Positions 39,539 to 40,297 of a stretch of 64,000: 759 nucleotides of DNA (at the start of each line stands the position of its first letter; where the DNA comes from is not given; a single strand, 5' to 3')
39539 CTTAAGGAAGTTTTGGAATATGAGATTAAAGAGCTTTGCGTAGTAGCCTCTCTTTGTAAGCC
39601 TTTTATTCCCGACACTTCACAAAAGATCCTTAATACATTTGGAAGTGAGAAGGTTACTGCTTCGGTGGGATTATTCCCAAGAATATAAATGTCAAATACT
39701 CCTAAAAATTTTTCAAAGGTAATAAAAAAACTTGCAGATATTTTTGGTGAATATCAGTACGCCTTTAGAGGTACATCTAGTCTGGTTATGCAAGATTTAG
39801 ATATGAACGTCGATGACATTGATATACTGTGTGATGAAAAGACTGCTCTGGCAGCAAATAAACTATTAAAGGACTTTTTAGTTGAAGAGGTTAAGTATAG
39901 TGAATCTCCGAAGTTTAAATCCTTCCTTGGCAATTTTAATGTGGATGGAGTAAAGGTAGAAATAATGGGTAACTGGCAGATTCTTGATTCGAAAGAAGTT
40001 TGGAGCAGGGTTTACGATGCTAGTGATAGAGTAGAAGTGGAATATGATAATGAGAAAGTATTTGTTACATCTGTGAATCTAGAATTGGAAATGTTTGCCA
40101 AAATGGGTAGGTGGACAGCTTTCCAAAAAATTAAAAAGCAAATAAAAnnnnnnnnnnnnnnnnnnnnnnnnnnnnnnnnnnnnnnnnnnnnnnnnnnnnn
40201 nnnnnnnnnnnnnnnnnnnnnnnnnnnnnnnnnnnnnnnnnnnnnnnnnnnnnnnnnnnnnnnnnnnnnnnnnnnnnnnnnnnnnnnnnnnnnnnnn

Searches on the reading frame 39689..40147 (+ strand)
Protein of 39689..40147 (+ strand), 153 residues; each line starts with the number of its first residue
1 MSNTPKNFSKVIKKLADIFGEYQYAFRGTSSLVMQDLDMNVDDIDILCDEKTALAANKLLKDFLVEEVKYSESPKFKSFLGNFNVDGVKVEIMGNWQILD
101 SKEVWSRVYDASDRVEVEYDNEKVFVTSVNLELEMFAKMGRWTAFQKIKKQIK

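Call 3: search_protein_families(library=pfam, proteins=[window:39689-40147:+], max_evalue=1)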
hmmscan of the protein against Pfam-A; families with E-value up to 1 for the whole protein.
window:39689-40147:+ (153 aa): 4 families
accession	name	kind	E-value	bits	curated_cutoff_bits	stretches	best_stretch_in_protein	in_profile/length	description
PF14091.12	DUF4269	-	0.0002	22.1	28.9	1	15-105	8-99/151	Domain of unknown function (DUF4269)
PF10706.15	Aminoglyc_resit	-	0.0088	16.6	21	1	22-132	14-129/149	Aminoglycoside-2''-adenylyltransferase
PF20007.4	fvmRadSAM-pep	-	0.037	14.6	27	1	1-66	1-65/73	FtsH ternary system-associated peptide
PF08141.18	SspH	-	0.082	13.5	25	1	108-134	9-35/58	Small acid-soluble spore protein H family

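Call 4: search_protein_families(library=ncbifam, proteins=[window:39689-40147:+], max_evalue=1)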
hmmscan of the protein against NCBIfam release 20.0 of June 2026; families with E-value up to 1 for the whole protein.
window:39689-40147:+ (153 aa): 0 families

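Call 5: search_solved_structures(query=window:39689-40147:+, max_evalue=10, show_alignments=3)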
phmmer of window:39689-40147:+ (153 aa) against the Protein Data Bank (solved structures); distinct sequences matched with E-value up to 10: 4.
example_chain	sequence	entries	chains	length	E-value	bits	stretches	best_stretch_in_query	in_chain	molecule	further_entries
4hx0_A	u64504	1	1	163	1.5e-13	54.4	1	8-150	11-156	Putative nucleotidyltransferase TM1012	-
2fcl_A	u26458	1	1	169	1.8e-13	54.2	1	8-150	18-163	hypothetical protein TM1012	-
2ewr_A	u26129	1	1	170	1.8e-13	54.2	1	8-150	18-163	hypothetical protein TM1012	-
2wfc_A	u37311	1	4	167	0.73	13.3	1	87-141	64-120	PEROXIREDOXIN 5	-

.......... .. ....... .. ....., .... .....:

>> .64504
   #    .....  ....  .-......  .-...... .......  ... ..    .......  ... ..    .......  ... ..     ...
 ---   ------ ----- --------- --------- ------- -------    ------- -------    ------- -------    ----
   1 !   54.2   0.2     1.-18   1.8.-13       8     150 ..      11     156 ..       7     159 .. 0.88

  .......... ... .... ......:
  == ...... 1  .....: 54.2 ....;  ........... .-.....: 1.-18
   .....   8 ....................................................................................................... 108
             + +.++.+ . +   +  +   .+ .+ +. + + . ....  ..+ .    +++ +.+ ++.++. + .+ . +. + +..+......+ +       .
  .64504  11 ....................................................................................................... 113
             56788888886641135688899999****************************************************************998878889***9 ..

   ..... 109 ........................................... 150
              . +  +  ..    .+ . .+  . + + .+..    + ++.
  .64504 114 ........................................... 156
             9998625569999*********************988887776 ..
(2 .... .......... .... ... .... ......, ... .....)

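Call 12: find_homologous_proteins(query=window:39689-40147:+, max_evalue=0.001)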
Query window:39689-40147:+ (153 aa): 18 proteins with E <= 0.001 among 28 candidates.
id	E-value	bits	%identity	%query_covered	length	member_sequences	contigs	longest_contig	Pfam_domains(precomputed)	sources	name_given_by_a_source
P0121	1.6e-93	328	100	100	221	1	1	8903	PF02739.23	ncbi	ncbi:MAG: hypothetical protein ABIJ82_01915, partial [Patescibacteria group bacterium]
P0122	2.2e-59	218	67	98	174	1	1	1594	-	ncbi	-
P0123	6.7e-54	200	63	100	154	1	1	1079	-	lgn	-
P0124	8.1e-52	193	58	100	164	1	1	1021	-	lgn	-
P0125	1.1e-50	189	59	100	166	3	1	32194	-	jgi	-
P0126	5.8e-49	184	56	99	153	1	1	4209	-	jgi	jgi:hypothetical protein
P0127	8.3e-49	183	55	100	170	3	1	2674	PF10706.16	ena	-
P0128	2.6e-48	182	56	99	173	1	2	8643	-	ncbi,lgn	-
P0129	2.3e-47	179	55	100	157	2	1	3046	-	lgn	-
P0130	6.0e-46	174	56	97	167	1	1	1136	-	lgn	-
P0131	2.0e-45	172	55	100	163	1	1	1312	-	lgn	-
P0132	7.7e-44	167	53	99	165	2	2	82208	-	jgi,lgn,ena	-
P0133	1.6e-41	160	52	99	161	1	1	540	-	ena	-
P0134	3.7e-40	155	51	99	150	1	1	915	-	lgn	-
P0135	1.7e-39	153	53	85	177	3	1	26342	-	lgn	-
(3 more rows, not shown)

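Call 15: find_encoding_contigs(protein=P0132, flank=5000, max_places=2)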
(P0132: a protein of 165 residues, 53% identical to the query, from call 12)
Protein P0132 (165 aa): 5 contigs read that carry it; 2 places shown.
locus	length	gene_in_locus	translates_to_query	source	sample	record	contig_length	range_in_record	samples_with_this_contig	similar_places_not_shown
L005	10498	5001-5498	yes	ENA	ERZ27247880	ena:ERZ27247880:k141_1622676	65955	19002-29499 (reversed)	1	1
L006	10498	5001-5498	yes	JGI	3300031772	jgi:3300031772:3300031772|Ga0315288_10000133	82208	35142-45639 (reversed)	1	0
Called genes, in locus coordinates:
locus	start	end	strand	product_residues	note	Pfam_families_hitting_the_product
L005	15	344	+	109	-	PF04977:DivIC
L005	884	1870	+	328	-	PF00579:tRNA-synt_1b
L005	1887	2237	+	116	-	PF01588:tRNA_bind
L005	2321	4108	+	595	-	PF06480:FtsH_ext (weak), PF00004:AAA, PF07728:AAA_5 (weak), PF13191:AAA_16 (faint), PF17862:AAA_lid_3, PF01434:Peptidase_M41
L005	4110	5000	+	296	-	PF02739:5_3_exonuc_N, PF01367:5_3_exonuc, PF14520:HHH_5 (faint)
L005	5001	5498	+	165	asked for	-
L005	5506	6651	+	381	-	PF13439:Glyco_transf_4 (weak), PF20706:GT4-conflict (weak), PF00534:Glycos_transf_1, PF13692:Glyco_trans_1_4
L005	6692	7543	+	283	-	PF01149:Fapy_DNA_glyco, PF06831:H2TH, PF06827:zf-FPG_IleRS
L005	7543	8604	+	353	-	PF02463:SMC_N, PF13175:AAA_15, PF13476:AAA_23, PF13304:AAA_21 (weak)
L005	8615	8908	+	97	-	-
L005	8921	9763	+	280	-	PF01256:Carb_kinase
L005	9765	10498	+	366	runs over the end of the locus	PF02661:Fic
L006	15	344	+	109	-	PF04977:DivIC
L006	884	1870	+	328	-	PF00579:tRNA-synt_1b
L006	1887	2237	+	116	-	PF01588:tRNA_bind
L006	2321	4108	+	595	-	PF06480:FtsH_ext (weak), PF00004:AAA, PF07728:AAA_5 (weak), PF13191:AAA_16 (faint), PF17862:AAA_lid_3, PF01434:Peptidase_M41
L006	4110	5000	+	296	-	PF02739:5_3_exonuc_N, PF01367:5_3_exonuc, PF14520:HHH_5 (faint)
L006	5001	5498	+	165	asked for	-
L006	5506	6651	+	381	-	PF13439:Glyco_transf_4 (weak), PF20706:GT4-conflict (weak), PF00534:Glycos_transf_1, PF13692:Glyco_trans_1_4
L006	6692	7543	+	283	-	PF01149:Fapy_DNA_glyco, PF06831:H2TH, PF06827:zf-FPG_IleRS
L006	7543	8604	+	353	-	PF02463:SMC_N, PF13175:AAA_15, PF13476:AAA_23, PF13304:AAA_21 (weak)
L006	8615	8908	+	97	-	-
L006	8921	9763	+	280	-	PF01256:Carb_kinase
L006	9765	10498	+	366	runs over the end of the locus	PF02661:Fic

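Call 16: find_encoding_contigs(protein=P0125, flank=5000, max_places=2)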
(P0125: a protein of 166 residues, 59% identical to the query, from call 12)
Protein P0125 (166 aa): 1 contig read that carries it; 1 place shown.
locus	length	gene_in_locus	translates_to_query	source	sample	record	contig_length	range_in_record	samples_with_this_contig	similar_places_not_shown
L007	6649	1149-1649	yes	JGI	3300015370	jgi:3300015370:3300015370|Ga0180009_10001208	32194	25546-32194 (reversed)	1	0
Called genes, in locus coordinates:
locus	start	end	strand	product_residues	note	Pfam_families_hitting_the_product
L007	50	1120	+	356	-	PF02210:Laminin_G_2 (faint), PF13385:Laminin_G_3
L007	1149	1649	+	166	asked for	-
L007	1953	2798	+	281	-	PF08308:PEGA (weak), PF08239:SH3_3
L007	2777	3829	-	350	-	PF00953:Glycos_transf_4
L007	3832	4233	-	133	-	-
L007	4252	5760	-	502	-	PF13632:Glyco_trans_2_3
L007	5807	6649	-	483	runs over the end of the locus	PF13231:PMT_2 (weak)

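Call 17: find_encoding_contigs(protein=P0135, flank=5000, max_places=2)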
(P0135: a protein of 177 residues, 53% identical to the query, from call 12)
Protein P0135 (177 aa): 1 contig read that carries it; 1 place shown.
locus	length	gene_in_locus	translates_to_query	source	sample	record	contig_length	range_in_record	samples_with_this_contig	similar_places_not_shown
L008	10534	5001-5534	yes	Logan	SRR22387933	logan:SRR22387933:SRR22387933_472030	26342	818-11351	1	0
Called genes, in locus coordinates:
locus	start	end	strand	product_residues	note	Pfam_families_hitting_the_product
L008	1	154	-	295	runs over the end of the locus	PF01522:Polysacc_deac_1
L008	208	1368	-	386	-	PF00535:Glycos_transf_2, PF13641:Glyco_tranf_2_3, PF03142:Chitin_synth_2 (weak), PF13632:Glyco_trans_2_3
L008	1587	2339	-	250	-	-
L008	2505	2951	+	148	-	-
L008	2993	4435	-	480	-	PF02463:SMC_N (faint), PF03193:RsgA_GTPase (faint), PF13555:AAA_29 (faint), PF24883:NPHP3_N (faint), PF25199:nSTAND_NTPase5 (faint), PF00004:AAA (faint), PF00005:ABC_tran, PF00005:ABC_tran, +3 more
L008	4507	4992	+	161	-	PF06185:YecM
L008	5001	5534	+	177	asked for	-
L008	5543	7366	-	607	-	PF00009:GTP_EFTU, PF01926:MMR_HSR1 (weak), PF22042:EF-G_D2, PF03144:GTP_EFTU_D2, PF00679:EFG_C, PF21018:BipA_C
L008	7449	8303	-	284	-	PF20903:SPL, PF07505:DUF5131 (weak), PF04055:Radical_SAM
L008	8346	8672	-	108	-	PF01638:HxlR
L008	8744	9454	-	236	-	PF00970:FAD_binding_6 (weak), PF08030:NAD_binding_6 (faint), PF00175:NAD_binding_1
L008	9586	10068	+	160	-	-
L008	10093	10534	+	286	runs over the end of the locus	PF02424:ApbE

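Call 18: find_encoding_contigs(protein=P0128, flank=5000, max_places=2)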
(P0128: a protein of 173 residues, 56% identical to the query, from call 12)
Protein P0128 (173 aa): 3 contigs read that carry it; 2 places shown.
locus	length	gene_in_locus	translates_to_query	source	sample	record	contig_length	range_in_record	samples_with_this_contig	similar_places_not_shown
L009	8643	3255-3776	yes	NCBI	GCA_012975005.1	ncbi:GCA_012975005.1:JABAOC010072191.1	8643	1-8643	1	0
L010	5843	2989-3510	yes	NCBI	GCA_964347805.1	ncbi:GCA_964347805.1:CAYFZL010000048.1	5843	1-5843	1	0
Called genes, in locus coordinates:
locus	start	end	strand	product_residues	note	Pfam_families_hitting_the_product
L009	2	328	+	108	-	?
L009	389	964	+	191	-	-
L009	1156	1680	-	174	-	-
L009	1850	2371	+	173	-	-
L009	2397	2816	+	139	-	-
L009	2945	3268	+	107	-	PF01035:DNA_binding_1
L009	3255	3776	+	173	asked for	-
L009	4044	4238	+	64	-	-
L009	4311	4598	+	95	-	-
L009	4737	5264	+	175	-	-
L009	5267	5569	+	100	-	-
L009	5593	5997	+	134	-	-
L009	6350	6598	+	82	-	-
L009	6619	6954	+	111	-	-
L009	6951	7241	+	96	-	-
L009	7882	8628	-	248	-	-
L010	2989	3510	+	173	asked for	-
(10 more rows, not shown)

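Call 29: find_related_loci(query=A2, collection=genome_contigs, flank=4000)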
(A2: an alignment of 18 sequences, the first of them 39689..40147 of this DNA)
Query A2 (153 aa) in genome_contigs; peptide patterns used: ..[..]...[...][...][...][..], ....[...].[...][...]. (x = any residue, [..] = any of these).
29 stretches matched a pattern; 16 encode a relative of the query (tblastn E <= 1e-3); 16 distinct loci.
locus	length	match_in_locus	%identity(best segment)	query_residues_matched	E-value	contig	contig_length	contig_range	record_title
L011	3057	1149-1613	59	1-153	2e-58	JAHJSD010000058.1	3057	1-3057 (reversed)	MAG: Patescibacteria group bacterium isolate OS_PC_MetaG.mb.184 OS_PC_MetaG.mb.184_k141_497436, whole genome shotgun seq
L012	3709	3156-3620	56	1-153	9e-57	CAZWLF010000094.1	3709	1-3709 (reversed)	MAG TPA_asm: uncultured Gammaproteobacteria bacterium isolate binchicken_co387_691 genome assembly, contig: NODE_36722_l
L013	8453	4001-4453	52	4-152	2e-51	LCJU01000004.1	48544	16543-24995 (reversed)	MAG: candidate division WWE3 bacterium GW2011_GWC2_44_9 UW82_C0004, whole genome shotgun sequence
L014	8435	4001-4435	54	7-151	5e-51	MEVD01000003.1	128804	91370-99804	MAG: candidate division WWE3 bacterium RIFCSPHIGHO2_02_FULL_38_14 rifcsphigho2_02_scaffold_127, whole genome shotgun seq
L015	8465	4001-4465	54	3-152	2e-50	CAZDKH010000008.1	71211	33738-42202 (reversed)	MAG TPA_asm: uncultured Gammaproteobacteria bacterium isolate SRP231805_co4_168 genome assembly, contig: k141_73962, who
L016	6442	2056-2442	61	24-150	4e-50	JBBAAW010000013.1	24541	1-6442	MAG: Patescibacteria group bacterium isolate SO_2017_GW3_51 scaffold_1194_c1_OW296A_2017, whole genome shotgun sequence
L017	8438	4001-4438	51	7-152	4e-49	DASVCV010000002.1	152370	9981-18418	MAG TPA_asm: Patescibacteria group bacterium isolate SMAG_U2016 k141_1196935, whole genome shotgun sequence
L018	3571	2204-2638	51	8-152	5e-49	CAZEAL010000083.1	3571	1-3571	MAG TPA_asm: uncultured Candidatus Saccharibacteria bacterium isolate binchicken_co169_150 genome assembly, contig: k99_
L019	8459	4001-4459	49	1-153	4e-49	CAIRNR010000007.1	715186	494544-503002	uncultured candidate division WWE3 bacterium isolate AM-2014_bin-1800 genome assembly, contig: bin-1800:7/8, whole genom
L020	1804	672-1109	49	10-153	1e-49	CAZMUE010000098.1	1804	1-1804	MAG TPA_asm: uncultured Gammaproteobacteria bacterium isolate binchicken_co204_357 genome assembly, contig: NODE_99807_l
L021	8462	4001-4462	52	1-152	3e-47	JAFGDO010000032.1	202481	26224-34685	MAG: Candidatus Dojkabacteria bacterium isolate Zod_Metabat.1179 k87_14140753, whole genome shotgun sequence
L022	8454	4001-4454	65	1-153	1e-54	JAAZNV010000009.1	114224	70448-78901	MAG: candidate division WWE3 bacterium isolate AS27yjCOA_202 127489_AS27, whole genome shotgun sequence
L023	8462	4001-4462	46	1-152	9e-42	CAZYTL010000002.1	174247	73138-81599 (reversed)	MAG TPA_asm: uncultured Gammaproteobacteria bacterium isolate SRP323688_co1_138 genome assembly, contig: NODE_159_length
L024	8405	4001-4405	50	10-152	1e-39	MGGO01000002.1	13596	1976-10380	MAG: Candidatus Woesebacteria bacterium RIFCSPHIGHO2_01_FULL_44_10 rifcsphigho2_01_scaffold_11557, whole genome shotgun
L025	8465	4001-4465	48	1-152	3e-39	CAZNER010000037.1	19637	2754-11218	MAG TPA_asm: uncultured Candidatus Saccharibacteria bacterium isolate binchicken_co334_336 genome assembly, contig: NODE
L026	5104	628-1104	43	5-153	1e-38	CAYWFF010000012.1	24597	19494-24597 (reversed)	MAG TPA_asm: uncultured Gammaproteobacteria bacterium isolate SRP193661_co1_213 genome assembly, contig: NODE_2092_lengt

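Call 34: search_protein_representatives(alignment_id=A2)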
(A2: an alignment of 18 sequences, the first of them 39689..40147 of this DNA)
Query: 18 sequences, 164 profile positions. Proteins with E-value up to 0.001 (for the whole library): 983; up to 1e-10: 445; up to 1e-30: 18. The best 150 are listed.
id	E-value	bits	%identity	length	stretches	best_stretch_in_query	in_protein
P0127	1.6e-74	265.6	-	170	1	1-159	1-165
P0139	2.7e-69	248.6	-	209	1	1-157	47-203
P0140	1.2e-59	217.2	-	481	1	6-161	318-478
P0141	6.6e-57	208.3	-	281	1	6-157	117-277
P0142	1.2e-56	207.5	-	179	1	5-155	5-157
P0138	3.3e-56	206.0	-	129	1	39-160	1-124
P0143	9.1e-52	191.6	-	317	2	5-152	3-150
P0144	7.5e-50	185.3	-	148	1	32-157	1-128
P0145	5.8e-49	182.4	-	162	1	6-163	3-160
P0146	2.1e-41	157.9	-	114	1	3-113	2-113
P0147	7.7e-41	156.0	-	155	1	4-153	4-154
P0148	1.5e-39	151.9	-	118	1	7-105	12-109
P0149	3.0e-39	150.8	-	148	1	10-154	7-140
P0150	3.2e-39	150.8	-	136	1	3-121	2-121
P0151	2.1e-37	144.9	-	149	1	11-153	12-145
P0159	8.5e-29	116.9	-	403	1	8-143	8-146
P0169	1.5e-26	109.6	-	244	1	6-158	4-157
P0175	7.6e-26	107.3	-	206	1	20-157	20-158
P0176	8.7e-26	107.1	-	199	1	5-155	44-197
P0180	1.7e-25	106.1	-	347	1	8-138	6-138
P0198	1.4e-23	99.9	-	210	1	14-160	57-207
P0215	1.7e-22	96.4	-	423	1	4-153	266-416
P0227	2.9e-21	92.3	-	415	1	20-150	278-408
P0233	9.2e-21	90.7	-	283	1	5-133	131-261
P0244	2.1e-20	89.6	-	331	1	10-154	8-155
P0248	5.1e-20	88.3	-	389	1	6-152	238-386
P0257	1.6e-19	86.7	-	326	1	8-143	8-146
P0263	2.7e-19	86.0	-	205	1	6-107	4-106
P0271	5.4e-19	85.0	-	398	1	11-157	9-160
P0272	5.7e-19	84.9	-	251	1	9-155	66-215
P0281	1.5e-18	83.5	-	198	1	17-145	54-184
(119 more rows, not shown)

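Call 35: search_protein_families(library=pfam, proteins=[P0140, P0141, P0143, P0159, P0180, P0215, P0227, P0248, P0244, P0257], max_evalue=0.001)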
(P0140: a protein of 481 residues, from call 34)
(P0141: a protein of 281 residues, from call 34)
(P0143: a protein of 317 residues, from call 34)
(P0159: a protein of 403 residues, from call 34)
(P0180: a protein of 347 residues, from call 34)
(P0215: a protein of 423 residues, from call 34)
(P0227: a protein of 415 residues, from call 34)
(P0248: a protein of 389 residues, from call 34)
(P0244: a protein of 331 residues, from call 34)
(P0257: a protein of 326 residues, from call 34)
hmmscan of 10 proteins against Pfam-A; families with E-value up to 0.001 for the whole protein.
P0140 (481 aa): 3 families
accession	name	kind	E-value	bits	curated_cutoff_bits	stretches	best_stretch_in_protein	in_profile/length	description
PF02739.22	5_3_exonuc_N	-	9.2e-52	175.5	34.3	1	3-189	1-164/164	5'-3' exonuclease, N-terminal resolvase-like domain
PF01367.25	5_3_exonuc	-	5.1e-29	101.1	40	1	190-277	1-89/97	5'-3' exonuclease, C-terminal SAM fold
PF14520.12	HHH_5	-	5.7e-05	24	27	0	211-234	6-30/57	Helix-hairpin-helix domain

P0141 (281 aa): 1 family
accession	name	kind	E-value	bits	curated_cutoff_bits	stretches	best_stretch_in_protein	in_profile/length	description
PF01367.25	5_3_exonuc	-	6e-15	56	40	1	2-66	24-89/97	5'-3' exonuclease, C-terminal SAM fold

P0143 (317 aa): 4 families
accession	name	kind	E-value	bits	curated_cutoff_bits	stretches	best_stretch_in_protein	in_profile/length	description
PF10706.15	Aminoglyc_resit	-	6.4e-23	82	21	2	15-135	7-134/149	Aminoglycoside-2''-adenylyltransferase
PF23942.1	DUF7277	-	3.1e-07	31.4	27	0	182-248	3-67/87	Domain of unknown function (DUF7277)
PF14091.12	DUF4269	-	3.9e-05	24.4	28.9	0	13-92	8-88/151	Domain of unknown function (DUF4269)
PF19502.5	DUF6036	-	6.3e-05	23.3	23.6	0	12-72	12-69/164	Nucleotidyltransferase of unknown function (DUF6036)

P0159 (403 aa): 1 family
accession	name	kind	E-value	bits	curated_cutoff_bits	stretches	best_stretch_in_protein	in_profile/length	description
PF00233.25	PDEase_I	-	1.7e-05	25.1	24.8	0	211-252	1-45/238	3'5'-cyclic nucleotide phosphodiesterase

P0180 (347 aa): 14 families
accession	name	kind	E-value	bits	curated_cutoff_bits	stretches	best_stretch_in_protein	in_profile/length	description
PF13649.12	Methyltransf_25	-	7.4e-19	68.7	27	1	173-268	1-97/97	Methyltransferase domain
PF08241.18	Methyltransf_11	-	2.4e-17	63.8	21.2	1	174-272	1-95/95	Methyltransferase domain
PF13847.12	Methyltransf_31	-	2.3e-13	50.5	27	1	171-272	5-109/145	Methyltransferase domain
PF10706.15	Aminoglyc_resit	-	4e-11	43.7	21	1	11-136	3-133/149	Aminoglycoside-2''-adenylyltransferase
PF13489.12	Methyltransf_23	-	3.2e-10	40.4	27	1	167-321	20-157/164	Methyltransferase domain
PF08242.18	Methyltransf_12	-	3.4e-10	41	30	1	174-270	1-98/98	Methyltransferase domain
PF03848.20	TehB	-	1.2e-08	35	20.4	1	143-269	7-129/193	Tellurite resistance protein TehB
PF01209.24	Ubie_methyltran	-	5.9e-08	32.8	20.1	1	161-272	39-151/233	ubiE/COQ5 methyltransferase family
PF05175.20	MTS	-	1.7e-07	31.5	23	1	162-277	24-143/170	Methyltransferase small domain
PF02353.26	CMAS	-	2.4e-07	30.8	27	1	171-284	64-176/273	Mycolic acid cyclopropane synthetase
PF05148.21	Methyltransf_8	-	5.5e-06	26.8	27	1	139-277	42-162/219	Hypothetical methyltransferase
PF03141.22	Methyltransf_29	-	5.6e-06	25.6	23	1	158-282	102-227/506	Putative S-adenosyl-L-methionine-dependent methyltransferase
PF05724.17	TPMT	-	3.2e-05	24.2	26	1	141-218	6-83/218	Thiopurine S-methyltransferase (TPMT)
PF01555.25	N6_N4_Mtase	-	0.00022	21.7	26.7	0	230-311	9-61/221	DNA methylase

P0215 (423 aa): 1 family
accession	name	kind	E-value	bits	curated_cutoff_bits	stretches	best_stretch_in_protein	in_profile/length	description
PF10706.15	Aminoglyc_resit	-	7e-10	39.6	21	1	277-408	6-143/149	Aminoglycoside-2''-adenylyltransferase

P0227 (415 aa): 1 family
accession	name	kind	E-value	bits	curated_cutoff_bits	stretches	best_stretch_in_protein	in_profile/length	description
PF10706.15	Aminoglyc_resit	-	9.7e-07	29.5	21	1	271-394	5-133/149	Aminoglycoside-2''-adenylyltransferase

P0248 (389 aa): 4 families
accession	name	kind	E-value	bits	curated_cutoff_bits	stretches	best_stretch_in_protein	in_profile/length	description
PF10706.15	Aminoglyc_resit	-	2.7e-24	86.4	21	1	244-376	2-137/149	Aminoglycoside-2''-adenylyltransferase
PF13419.12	HAD_2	-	1.2e-22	81.3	23.8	1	11-195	1-178/178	Haloacid dehalogenase-like hydrolase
PF00702.32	Hydrolase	-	8e-21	75.7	26.4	1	8-189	1-191/191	haloacid dehalogenase-like hydrolase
PF13242.12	Hydrolase_like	-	6.3e-14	52.1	22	1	152-219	4-74/75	HAD-hyrolase-like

P0244 (331 aa): 2 families
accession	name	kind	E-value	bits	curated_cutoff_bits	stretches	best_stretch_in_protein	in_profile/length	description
PF04229.20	GrpB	-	2.5e-54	184.2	25.5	1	159-318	2-158/159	GrpB protein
PF10706.15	Aminoglyc_resit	-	5.8e-19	69.1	21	1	10-141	2-135/149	Aminoglycoside-2''-adenylyltransferase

P0257 (326 aa): 4 families
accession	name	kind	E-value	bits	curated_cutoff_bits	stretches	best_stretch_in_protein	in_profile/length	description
PF10706.15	Aminoglyc_resit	-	2.5e-25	89.8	21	1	12-143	2-135/149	Aminoglycoside-2''-adenylyltransferase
PF00583.31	Acetyltransf_1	-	1.5e-19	70.8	20.7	1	198-305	14-116/116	Acetyltransferase (GNAT) family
PF13508.13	Acetyltransf_7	-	5e-15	56.1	27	1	226-306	5-83/84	Acetyltransferase (GNAT) domain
PF13673.13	Acetyltransf_10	-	2.3e-14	53.9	23.6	1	208-325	15-127/128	Acetyltransferase (GNAT) domain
